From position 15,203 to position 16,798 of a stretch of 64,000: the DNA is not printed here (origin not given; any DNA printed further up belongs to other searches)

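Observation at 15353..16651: Fungal-type GH45 endoglucanase in a bacterium, fused to an ShK-like module through long Gly/Ser linkers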

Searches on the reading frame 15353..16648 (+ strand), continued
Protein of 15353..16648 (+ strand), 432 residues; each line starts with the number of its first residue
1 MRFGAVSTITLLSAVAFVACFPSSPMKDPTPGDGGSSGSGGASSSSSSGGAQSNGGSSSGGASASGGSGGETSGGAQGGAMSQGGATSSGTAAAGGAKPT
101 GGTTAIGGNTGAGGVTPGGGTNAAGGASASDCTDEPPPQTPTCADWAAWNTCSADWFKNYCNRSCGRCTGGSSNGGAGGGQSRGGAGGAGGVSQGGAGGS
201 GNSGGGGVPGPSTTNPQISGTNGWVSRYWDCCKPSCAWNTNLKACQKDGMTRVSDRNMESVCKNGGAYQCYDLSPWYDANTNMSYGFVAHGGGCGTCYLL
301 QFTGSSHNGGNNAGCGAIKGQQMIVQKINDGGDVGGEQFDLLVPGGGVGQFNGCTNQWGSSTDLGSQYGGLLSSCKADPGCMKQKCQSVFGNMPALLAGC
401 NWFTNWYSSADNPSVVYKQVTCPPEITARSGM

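Call 7: list_cluster_members(proteins=[P0001, P0015, P0024, P0049, P0111])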
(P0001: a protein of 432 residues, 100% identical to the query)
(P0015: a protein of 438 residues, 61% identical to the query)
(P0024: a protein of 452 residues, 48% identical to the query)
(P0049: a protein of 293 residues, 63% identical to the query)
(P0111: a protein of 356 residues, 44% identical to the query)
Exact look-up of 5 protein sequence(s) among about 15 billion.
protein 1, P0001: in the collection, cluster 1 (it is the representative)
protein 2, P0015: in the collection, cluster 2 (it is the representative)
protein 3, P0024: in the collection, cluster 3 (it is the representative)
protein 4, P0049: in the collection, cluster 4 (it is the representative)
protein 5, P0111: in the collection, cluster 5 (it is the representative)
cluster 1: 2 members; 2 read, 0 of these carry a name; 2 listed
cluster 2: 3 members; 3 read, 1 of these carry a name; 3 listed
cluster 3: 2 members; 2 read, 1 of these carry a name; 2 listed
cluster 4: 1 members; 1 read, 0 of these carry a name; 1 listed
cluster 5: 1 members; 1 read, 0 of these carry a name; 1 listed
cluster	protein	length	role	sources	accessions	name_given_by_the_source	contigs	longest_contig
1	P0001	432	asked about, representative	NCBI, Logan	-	-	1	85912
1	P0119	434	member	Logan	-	-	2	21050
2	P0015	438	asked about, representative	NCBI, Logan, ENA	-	-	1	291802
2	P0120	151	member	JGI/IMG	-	hypothetical protein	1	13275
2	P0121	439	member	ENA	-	-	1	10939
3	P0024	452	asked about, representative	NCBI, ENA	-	-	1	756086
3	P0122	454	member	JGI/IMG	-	hypothetical protein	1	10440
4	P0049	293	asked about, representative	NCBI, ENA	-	-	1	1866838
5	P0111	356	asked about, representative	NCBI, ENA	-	-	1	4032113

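Call 9: find_encoding_contigs(protein=P0001, flank=3000, max_places=4)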
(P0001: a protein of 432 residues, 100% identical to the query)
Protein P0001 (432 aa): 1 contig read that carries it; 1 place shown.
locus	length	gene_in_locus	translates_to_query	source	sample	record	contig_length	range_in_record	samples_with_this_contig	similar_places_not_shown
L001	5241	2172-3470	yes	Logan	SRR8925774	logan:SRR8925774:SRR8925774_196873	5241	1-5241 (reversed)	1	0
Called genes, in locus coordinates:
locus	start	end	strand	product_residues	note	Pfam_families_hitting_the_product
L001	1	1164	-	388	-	?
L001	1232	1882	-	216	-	PF13560:HTH_31 (weak), PF01381:HTH_3, PF02311:AraC_binding (weak), PF07883:Cupin_2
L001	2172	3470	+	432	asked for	PF02015:Glyco_hydro_45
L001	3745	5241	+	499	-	?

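Call 61: search_protein_families(library=ncbifam, proteins=[window:15353-16648:+], max_evalue=0.01)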
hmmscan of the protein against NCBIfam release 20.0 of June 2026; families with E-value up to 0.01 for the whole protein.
window:15353-16648:+ (432 aa): 0 families

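Call 71: search_protein_families(library=pfam, proteins=[P0096, P0089, P0100, P0091, P0087, P0074, P0077, P0079, P0080, P0059], max_evalue=0.01)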
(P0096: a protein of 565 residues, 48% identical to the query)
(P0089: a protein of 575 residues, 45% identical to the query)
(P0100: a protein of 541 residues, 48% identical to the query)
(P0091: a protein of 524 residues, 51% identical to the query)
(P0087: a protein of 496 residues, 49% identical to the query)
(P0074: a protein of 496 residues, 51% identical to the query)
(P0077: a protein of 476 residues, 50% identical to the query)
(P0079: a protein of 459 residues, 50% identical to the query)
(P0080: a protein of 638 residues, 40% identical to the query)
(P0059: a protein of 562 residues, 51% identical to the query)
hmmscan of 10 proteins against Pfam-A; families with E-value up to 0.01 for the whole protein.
P0096 (565 aa): 2 families
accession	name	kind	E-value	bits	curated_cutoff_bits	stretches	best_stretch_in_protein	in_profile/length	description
PF02015.22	Glyco_hydro_45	-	1.2e-37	130.3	27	1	352-562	2-212/214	Glycosyl hydrolase family 45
PF01683.23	EB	-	0.0072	16.8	24.3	1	22-57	8-40/52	EB module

P0089 (575 aa): 1 family
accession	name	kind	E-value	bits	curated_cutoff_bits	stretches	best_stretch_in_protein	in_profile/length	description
PF02015.22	Glyco_hydro_45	-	5.2e-38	131.5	27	1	362-572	2-213/214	Glycosyl hydrolase family 45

P0100 (541 aa): 1 family
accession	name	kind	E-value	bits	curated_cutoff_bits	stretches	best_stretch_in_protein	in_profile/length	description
PF02015.22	Glyco_hydro_45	-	4.7e-33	115.3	27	1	322-536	2-212/214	Glycosyl hydrolase family 45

P0091 (524 aa): 1 family
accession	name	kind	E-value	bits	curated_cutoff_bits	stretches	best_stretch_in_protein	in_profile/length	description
PF02015.22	Glyco_hydro_45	-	1.5e-40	139.9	27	1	313-523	2-212/214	Glycosyl hydrolase family 45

P0087 (496 aa): 1 family
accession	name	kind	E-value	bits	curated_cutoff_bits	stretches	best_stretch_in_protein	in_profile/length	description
PF02015.22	Glyco_hydro_45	-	7e-40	137.7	27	1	285-493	2-212/214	Glycosyl hydrolase family 45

P0074 (496 aa): 1 family
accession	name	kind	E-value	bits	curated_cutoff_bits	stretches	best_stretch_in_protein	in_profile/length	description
PF02015.22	Glyco_hydro_45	-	1.3e-39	136.8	27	1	280-491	3-212/214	Glycosyl hydrolase family 45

P0077 (476 aa): 1 family
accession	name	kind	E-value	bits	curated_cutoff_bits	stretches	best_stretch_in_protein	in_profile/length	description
PF02015.22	Glyco_hydro_45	-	2.2e-36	126.2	27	1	266-475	2-212/214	Glycosyl hydrolase family 45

P0079 (459 aa): 1 family
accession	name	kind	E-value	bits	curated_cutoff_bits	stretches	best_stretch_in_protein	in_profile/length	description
PF02015.22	Glyco_hydro_45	-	2.8e-39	135.7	27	1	249-458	2-212/214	Glycosyl hydrolase family 45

P0080 (638 aa): 1 family
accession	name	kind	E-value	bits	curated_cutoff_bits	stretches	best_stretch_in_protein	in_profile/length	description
PF02015.22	Glyco_hydro_45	-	5.9e-42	144.4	27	1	423-636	2-212/214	Glycosyl hydrolase family 45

P0059 (562 aa): 1 family
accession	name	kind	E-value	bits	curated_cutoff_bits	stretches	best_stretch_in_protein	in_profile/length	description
PF02015.22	Glyco_hydro_45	-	1e-37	130.6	27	1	350-560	2-213/214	Glycosyl hydrolase family 45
